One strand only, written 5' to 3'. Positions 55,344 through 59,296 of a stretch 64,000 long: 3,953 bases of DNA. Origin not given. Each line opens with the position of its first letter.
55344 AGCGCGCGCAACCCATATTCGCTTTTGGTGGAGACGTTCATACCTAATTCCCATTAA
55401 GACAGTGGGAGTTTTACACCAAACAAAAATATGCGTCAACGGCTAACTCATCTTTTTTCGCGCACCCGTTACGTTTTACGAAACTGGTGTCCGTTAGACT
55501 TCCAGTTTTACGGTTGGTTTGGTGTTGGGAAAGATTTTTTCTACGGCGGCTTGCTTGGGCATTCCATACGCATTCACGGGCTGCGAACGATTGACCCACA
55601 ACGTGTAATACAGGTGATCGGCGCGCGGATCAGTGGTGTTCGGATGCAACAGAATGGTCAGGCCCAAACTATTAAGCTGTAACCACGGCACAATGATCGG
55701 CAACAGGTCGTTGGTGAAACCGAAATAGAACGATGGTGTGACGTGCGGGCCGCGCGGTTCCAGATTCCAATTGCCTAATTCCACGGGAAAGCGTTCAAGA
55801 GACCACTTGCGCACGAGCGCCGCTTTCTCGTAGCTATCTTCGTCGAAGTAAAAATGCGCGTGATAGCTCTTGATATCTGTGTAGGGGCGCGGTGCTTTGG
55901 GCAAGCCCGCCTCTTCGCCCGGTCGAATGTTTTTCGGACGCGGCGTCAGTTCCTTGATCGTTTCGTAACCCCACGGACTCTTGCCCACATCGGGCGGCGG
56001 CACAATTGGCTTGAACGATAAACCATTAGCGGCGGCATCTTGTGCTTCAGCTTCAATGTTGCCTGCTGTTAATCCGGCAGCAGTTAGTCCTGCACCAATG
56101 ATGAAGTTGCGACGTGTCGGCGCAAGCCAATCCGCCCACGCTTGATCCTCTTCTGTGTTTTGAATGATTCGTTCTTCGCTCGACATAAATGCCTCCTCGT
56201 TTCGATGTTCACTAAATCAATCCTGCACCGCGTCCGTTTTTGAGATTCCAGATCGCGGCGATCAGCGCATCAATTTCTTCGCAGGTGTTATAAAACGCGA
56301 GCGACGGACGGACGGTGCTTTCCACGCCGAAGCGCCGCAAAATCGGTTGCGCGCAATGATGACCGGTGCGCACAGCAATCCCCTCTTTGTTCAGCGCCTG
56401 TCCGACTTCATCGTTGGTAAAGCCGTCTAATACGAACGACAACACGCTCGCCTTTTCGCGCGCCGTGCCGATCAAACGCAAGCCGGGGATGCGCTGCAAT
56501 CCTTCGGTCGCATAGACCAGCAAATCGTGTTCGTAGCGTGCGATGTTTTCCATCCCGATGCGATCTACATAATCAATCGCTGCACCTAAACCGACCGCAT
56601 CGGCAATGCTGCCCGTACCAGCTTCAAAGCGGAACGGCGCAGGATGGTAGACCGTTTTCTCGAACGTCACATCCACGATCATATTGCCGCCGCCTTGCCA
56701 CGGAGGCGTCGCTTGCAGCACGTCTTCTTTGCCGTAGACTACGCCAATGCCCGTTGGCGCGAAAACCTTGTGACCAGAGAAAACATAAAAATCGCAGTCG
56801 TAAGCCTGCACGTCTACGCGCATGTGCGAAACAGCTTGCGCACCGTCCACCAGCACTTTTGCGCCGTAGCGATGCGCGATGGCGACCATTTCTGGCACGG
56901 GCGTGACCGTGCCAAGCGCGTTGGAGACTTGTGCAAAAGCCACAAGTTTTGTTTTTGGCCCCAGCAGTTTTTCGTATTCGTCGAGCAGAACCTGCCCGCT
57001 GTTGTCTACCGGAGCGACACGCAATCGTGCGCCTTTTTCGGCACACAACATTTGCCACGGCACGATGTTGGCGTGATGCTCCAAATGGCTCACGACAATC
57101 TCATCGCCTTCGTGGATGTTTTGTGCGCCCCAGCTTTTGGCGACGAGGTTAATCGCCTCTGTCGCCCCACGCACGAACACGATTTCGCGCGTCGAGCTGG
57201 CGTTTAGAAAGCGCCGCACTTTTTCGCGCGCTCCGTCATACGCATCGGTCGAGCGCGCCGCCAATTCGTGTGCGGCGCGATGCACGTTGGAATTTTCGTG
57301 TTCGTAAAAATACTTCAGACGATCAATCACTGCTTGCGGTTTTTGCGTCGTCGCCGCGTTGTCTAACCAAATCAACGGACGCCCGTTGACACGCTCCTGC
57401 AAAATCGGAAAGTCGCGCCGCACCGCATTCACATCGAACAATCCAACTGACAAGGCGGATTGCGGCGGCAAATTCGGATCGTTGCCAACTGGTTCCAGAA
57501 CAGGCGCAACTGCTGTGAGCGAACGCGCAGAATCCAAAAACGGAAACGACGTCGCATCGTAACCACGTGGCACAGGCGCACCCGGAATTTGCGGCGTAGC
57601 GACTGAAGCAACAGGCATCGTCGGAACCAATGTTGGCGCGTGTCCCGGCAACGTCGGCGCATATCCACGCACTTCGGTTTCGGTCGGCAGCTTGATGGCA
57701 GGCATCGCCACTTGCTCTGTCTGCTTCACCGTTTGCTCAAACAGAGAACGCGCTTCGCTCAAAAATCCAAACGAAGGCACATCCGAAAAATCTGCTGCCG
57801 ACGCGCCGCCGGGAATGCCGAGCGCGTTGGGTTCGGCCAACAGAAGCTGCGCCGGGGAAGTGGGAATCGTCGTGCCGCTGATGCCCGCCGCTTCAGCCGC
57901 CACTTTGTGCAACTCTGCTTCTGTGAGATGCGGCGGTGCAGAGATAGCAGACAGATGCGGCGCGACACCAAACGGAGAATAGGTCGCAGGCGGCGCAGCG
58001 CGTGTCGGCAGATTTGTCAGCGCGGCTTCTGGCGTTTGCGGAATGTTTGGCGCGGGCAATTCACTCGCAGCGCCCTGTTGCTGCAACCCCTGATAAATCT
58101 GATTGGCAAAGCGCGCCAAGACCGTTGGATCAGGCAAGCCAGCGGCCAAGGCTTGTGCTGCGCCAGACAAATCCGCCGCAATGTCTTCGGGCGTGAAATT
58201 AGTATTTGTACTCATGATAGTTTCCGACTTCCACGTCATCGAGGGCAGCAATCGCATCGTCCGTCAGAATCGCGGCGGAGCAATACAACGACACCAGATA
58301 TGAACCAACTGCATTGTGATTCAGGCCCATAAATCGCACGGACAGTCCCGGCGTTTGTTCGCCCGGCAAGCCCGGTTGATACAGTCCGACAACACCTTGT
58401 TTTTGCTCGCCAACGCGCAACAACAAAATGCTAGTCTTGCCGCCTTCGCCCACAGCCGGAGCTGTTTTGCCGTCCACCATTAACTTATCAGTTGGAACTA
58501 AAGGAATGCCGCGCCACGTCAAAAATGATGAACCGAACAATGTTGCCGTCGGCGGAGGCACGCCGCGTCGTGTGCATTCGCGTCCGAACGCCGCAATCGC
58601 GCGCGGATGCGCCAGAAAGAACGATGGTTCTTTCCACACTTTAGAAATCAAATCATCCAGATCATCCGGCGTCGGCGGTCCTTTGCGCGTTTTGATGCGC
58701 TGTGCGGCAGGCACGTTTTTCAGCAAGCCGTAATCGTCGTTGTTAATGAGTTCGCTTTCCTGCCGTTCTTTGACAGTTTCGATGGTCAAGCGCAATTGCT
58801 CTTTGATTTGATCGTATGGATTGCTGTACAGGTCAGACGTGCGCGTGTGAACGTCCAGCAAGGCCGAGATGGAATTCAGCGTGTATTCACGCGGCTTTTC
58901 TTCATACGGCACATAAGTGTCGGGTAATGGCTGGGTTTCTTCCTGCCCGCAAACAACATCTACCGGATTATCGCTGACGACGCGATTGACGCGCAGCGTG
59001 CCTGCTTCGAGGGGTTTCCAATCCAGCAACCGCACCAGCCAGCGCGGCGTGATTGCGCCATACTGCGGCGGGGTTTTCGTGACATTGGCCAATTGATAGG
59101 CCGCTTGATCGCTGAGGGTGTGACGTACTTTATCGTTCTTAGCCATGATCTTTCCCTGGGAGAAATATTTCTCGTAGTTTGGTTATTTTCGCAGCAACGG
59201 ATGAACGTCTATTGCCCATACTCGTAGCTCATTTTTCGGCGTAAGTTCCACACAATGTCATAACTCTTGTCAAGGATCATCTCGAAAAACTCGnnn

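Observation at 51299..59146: Encapsulin embedded in an 8-gene co-directional sulfur-acquisition block lacking cysA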

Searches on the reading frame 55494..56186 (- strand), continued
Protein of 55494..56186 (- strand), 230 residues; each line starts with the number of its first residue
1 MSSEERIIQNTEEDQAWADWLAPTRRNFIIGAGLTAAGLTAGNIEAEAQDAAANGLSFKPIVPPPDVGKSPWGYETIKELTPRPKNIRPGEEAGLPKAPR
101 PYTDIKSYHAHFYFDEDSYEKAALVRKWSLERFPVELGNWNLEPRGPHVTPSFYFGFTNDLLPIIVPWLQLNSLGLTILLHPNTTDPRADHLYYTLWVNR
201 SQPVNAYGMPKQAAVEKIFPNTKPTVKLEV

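Call 64: find_encoding_contigs(protein=P0130, flank=10000, max_places=2)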
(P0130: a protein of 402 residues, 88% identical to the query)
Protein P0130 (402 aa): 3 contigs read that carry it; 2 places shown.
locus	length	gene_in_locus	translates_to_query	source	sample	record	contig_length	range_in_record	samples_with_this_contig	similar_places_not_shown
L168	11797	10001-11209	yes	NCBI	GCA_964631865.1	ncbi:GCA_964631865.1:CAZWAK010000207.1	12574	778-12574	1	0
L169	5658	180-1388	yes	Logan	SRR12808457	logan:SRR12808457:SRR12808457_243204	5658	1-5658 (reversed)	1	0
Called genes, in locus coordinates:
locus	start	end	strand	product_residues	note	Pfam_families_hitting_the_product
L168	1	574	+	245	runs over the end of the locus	PF13489:Methyltransf_23, PF13847:Methyltransf_31 (weak), PF08241:Methyltransf_11, PF08242:Methyltransf_12, PF13649:Methyltransf_25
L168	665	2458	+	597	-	PF00587:tRNA-synt_2b, PF04073:tRNA_edit, PF03129:HGTP_anticodon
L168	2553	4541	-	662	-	PF00270:DEAD (faint), PF04851:ResIII, PF17757:UvrB_inter, PF27431:UvrB_3rd, PF00271:Helicase_C, PF12344:UvrB, PF02151:UVR (weak)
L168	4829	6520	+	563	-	PF00664:ABC_membrane, PF00005:ABC_tran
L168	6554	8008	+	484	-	PF25919:BSH_CusB (faint), PF00364:Biotin_lipoyl (faint), PF25917:BSH_RND (faint), PF25973:BSH_CzcB (faint), PF25997:BSH_YhbJ (faint)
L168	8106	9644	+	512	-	PF02321:OEP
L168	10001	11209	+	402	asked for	PF00005:ABC_tran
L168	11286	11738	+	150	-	PF02082:Rrf2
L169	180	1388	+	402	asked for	PF00005:ABC_tran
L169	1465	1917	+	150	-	PF02082:Rrf2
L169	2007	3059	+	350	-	PF13416:SBP_bac_8 (weak), PF13531:SBP_bac_11, PF01547:SBP_bac_1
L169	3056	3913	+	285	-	PF00528:BPD_transp_1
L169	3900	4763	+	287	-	PF00528:BPD_transp_1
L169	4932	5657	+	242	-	?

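Call 65: find_encoding_contigs(protein=P0227, flank=7000, max_places=2)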
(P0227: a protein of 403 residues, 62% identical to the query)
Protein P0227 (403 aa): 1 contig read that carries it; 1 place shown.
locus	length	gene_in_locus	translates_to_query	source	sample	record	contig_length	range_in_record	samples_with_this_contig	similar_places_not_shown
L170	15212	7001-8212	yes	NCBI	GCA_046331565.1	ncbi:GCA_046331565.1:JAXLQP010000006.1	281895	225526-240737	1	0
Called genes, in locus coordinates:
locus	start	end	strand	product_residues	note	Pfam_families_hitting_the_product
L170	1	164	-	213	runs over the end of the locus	PF00677:Lum_binding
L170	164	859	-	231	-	PF02224:Cytidylate_kin, PF13189:Cytidylate_kin2, PF13207:AAA_17 (weak), PF13238:AAA_18, PF01202:SKI (faint)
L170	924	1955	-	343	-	PF01212:Beta_elim_lyase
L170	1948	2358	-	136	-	-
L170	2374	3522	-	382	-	PF04055:Radical_SAM, PF06969:HemN_C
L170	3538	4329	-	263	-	-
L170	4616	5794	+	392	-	-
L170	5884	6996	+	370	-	PF04107:GCS2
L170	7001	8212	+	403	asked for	PF00005:ABC_tran, PF13304:AAA_21 (faint)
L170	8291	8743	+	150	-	PF02082:Rrf2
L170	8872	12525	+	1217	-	PF13620:CarboxypepD_reg, PF13715:CarbopepD_reg_2, PF17210:SdrD_B (weak), PF25183:OMP_b-brl_4, PF00593:TonB_dep_Rec_b-barrel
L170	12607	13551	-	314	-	PF02265:S1-P1_nuclease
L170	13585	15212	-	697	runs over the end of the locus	PF13089:PP_kinase_N, PF02503:PP_kinase, PF17941:PP_kinase_C_1, PF13091:PLDc_2 (faint), PF13090:PP_kinase_C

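Call 70: search_protein_families(library=pfam, proteins=[L084:11962-12900:+, L084:11540-11743:+], max_evalue=0.1)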
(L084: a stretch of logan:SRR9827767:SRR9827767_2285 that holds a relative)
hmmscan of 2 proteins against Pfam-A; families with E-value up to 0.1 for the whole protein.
L084:11962-12900:+ (312 aa): 3 families
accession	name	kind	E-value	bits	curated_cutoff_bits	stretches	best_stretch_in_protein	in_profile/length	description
PF07920.16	DUF1684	-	1.4e-43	149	25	1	160-293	2-138/139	Protein of unknown function (DUF1684)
PF02736.25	Myosin_N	-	0.033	14.4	27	0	93-112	23-42/45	Myosin N-terminal SH3-like domain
PF16697.10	Yop-YscD_cpl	-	0.043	14.5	33.2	1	62-140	14-91/94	Inner membrane component of T3SS, cytoplasmic domain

L084:11540-11743:+ (67 aa): 0 families

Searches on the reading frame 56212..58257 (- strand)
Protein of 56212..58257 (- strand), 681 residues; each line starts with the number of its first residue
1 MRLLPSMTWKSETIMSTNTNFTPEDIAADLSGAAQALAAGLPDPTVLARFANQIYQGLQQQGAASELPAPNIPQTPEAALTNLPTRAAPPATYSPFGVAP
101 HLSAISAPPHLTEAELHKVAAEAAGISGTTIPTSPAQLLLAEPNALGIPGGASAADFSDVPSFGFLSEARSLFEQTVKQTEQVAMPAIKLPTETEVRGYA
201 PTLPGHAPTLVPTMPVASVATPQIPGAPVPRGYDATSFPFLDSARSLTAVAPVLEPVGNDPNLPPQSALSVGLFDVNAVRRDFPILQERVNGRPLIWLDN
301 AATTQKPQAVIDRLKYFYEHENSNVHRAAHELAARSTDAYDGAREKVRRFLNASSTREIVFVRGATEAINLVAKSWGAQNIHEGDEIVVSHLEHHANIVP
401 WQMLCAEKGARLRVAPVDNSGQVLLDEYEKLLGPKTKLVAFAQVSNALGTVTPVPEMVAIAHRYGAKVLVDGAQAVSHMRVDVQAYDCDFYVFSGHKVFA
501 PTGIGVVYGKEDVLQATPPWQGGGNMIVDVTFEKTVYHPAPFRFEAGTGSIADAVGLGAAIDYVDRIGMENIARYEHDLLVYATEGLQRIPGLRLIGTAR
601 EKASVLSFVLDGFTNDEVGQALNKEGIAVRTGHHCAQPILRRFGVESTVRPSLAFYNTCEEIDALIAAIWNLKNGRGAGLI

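Call 3: search_protein_families(library=pfam, proteins=[window:56212-58257:-], max_evalue=0.01)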
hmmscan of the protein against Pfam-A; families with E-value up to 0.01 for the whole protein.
window:56212-58257:- (681 aa): 5 families
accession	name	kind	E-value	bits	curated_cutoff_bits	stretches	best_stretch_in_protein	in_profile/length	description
PF00266.25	Aminotran_5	-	3.8e-148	493.8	21.5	1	296-665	1-371/371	Aminotransferase class-V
PF00155.27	Aminotran_1_2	-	1.2e-10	41.6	19.7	1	337-517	41-241/361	Aminotransferase class I and II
PF01212.27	Beta_elim_lyase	-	2e-05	24.5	27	1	382-516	69-218/288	Beta-eliminating lyase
PF01041.23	DegT_DnrJ_EryC1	-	4.1e-05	23.4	19.8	1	354-478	37-152/360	DegT/DnrJ/EryC1/StrS aminotransferase family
PF01053.26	Cys_Met_Meta_PP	-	0.00051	19.1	27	1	381-497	88-198/381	Cys/Met metabolism PLP-dependent enzyme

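Call 4: search_protein_families(library=ncbifam, proteins=[window:56212-58257:-], max_evalue=0.01)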
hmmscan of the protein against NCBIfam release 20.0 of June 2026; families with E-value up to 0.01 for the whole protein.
window:56212-58257:- (681 aa): 36 families (the best 25 are shown)
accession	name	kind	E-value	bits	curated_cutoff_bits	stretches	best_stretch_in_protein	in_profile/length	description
NF041166.1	f2_encap_cargo1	exception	1.7e-270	899.5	800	1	35-672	12-623/623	family 2A encapsulin nanocompartment cargo protein cysteine desulfurase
TIGR01979.1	sufS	subfamily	6.5e-170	565.3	475.1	1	278-672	2-398/403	SufS family cysteine desulfurase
NF006791.0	PRK09295.1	equivalog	1.4e-154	515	661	1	274-671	3-400/406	cysteine desulfurase SufS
NF008126.0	PRK10874.1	equivalog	3.1e-121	405.3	607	1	274-669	4-392/401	cysteine desulfurase CsdA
TIGR03392.1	FeS_syn_CsdA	equivalog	2.1e-120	402.6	493.6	1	274-669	1-389/398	cysteine desulfurase CsdA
TIGR01976.1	am_tr_V_VC1184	hypoth_equivalog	4.1e-78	263.4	352.35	1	274-669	1-401/401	cysteine desulfurase-like protein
TIGR01977.1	am_tr_V_EF2568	hypoth_equivalog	1.1e-66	225.4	377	1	296-670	1-374/376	cysteine desulfurase family protein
NF040779.1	Sec_lyase_SclA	exception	1e-48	166.1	525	1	296-671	1-375/378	selenocysteine lyase SclA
TIGR03402.1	FeS_nifS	equivalog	2e-46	158.5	530.75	1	296-669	1-366/379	cysteine desulfurase NifS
TIGR03235.1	DNA_S_dndA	equivalog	3.7e-40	138.3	480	1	297-637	1-326/353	cysteine desulfurase DndA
NF010611.0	PRK14012.1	equivalog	3.2e-33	115.2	548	1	296-525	7-237/406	IscS subfamily cysteine desulfurase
TIGR03403.1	nifS_epsilon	equivalog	1.4e-31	109.7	587.7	1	296-668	1-368/382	NifS family cysteine desulfurase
TIGR02006.1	IscS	equivalog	1.7e-29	103.1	643.2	1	296-524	5-232/402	IscS subfamily cysteine desulfurase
TIGR04343.1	egtE_PLP_lyase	equivalog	6.3e-23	81.2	400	1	296-605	15-305/370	ergothioneine biosynthesis PLP-dependent enzyme EgtE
NF002806.0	PRK02948.1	subfamily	5.4e-22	78.3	304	1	295-513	1-216/381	IscS subfamily cysteine desulfurase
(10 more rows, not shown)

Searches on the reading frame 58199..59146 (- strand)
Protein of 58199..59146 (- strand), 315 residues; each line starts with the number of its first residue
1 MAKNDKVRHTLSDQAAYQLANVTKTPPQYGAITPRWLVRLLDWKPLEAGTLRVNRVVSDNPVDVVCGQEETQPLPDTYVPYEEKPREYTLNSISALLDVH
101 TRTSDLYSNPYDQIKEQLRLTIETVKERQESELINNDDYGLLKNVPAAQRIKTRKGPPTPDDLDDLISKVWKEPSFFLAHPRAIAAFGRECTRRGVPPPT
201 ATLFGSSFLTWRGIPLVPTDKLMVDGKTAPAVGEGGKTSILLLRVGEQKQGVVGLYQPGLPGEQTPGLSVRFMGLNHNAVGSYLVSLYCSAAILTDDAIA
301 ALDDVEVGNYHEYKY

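Call 3: search_protein_families(library=pfam, proteins=[window:58199-59146:-], max_evalue=0.01)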
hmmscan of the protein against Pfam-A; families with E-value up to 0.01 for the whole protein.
window:58199-59146:- (315 aa): 1 family
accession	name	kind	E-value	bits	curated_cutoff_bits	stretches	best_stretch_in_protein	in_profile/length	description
PF19307.5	SrpI-like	-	1e-103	346.2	22.8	1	58-308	12-253/254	Type 2A encapsulin shell protein SrpI-like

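Call 4: search_protein_families(library=ncbifam, proteins=[window:58199-59146:-], max_evalue=0.01)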
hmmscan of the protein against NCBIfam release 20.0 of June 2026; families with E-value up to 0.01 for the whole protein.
window:58199-59146:- (315 aa): 2 families
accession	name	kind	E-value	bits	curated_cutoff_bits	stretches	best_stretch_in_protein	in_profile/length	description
NF041162.2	encap_f2a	equivalog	1.9e-154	513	380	1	11-313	1-295/295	family 2A encapsulin nanocompartment shell protein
NF041163.2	encap_f2b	equivalog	2.7e-124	415.7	400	2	59-308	209-449/450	family 2B encapsulin nanocompartment shell protein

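Call 46: find_related_loci(query=window:58199-59146:-, collection=metagenome_contigs, flank=10000)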
Query window:58199-59146:- (315 aa) in metagenome_contigs; peptide patterns used: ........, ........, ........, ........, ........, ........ (x = any residue, [..] = any of these).
600 stretches matched a pattern (row limit reached: there are more); 556 encode a relative of the query (tblastn E <= 1e-3); the best 80 are kept; 80 distinct loci.
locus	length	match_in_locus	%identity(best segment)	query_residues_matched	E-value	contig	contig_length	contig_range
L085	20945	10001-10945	84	1-315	0e+0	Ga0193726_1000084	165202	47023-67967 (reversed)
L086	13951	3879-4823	84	1-315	0e+0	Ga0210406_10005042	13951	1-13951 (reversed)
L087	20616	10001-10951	83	1-315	3e-177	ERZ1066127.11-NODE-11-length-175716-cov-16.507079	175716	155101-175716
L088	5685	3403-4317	82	9-314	5e-179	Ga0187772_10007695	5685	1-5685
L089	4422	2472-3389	80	8-314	3e-179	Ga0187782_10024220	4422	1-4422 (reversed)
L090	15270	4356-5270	80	9-314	3e-173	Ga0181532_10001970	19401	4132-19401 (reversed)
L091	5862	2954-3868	80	9-314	2e-175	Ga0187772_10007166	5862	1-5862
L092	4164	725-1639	81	9-314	6e-179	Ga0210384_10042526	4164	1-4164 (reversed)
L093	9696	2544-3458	80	9-314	3e-172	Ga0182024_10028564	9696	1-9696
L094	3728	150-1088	78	1-314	1e-179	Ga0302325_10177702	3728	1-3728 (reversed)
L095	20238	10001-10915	80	9-314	7e-172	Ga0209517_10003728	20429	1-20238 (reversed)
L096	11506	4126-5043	80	8-314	1e-171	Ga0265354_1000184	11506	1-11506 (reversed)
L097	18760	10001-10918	80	8-314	3e-171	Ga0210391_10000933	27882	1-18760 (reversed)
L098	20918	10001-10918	80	8-314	4e-171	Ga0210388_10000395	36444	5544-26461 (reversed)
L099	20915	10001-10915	80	9-314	6e-171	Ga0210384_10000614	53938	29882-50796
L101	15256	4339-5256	79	8-314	9e-171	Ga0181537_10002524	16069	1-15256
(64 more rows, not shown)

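Call 52: search_protein_families(library=pfam, proteins=[L101:1566-2570:+, L101:3465-4082:-], max_evalue=0.001)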
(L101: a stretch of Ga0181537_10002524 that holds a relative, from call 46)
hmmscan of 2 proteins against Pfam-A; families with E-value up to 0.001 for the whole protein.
L101:1566-2570:+ (334 aa): 2 families
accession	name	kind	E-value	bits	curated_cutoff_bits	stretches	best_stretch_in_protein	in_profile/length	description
PF05995.18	CDO_I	-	1.3e-14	54.5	23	1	58-173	39-168/170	Cysteine dioxygenase type I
PF00581.25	Rhodanese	-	5.5e-13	49.7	22.2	1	228-328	2-102/102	Rhodanese-like domain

L101:3465-4082:- (205 aa): 1 family
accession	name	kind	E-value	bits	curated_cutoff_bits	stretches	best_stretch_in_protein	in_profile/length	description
PF05995.18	CDO_I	-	1e-20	74.4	23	1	6-171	9-168/170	Cysteine dioxygenase type I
